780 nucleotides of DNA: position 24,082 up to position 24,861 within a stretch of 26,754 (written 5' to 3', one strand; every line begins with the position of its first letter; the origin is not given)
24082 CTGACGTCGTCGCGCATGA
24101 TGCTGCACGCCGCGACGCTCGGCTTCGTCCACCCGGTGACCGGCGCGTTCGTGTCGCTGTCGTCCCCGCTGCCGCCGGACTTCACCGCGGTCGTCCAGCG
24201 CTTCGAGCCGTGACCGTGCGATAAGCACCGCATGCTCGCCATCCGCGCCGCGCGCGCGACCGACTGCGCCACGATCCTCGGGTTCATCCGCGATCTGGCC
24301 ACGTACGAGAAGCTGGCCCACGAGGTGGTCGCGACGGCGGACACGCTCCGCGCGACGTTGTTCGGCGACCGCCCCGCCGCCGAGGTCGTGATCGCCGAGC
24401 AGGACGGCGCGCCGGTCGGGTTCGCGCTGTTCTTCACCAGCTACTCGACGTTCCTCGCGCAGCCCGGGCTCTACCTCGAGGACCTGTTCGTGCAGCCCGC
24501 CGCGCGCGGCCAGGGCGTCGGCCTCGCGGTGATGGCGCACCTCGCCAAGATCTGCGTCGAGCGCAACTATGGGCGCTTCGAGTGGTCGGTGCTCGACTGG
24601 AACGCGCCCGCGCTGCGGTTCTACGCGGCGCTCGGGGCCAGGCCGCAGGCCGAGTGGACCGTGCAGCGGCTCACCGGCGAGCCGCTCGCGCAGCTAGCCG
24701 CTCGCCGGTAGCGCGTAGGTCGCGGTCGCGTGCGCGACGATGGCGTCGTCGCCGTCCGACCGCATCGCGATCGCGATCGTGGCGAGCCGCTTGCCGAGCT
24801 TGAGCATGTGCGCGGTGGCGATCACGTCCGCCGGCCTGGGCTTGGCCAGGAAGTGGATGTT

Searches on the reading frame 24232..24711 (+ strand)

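Call 32: search_protein_families(library=pfam, proteins=[window:24232-24711:+], max_evalue=0.00001)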
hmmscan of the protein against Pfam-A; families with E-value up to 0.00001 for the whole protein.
window:24232-24711:+ (159 aa): 3 families
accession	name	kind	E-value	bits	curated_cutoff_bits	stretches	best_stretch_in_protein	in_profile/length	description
PF00583.31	Acetyltransf_1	-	1.4e-18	67.7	20.7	1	41-135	21-115/116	Acetyltransferase (GNAT) family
PF13508.13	Acetyltransf_7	-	1.3e-11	45.1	27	1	50-135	3-81/84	Acetyltransferase (GNAT) domain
PF13673.13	Acetyltransf_10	-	2.1e-07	31.4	23.6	1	37-135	20-106/128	Acetyltransferase (GNAT) domain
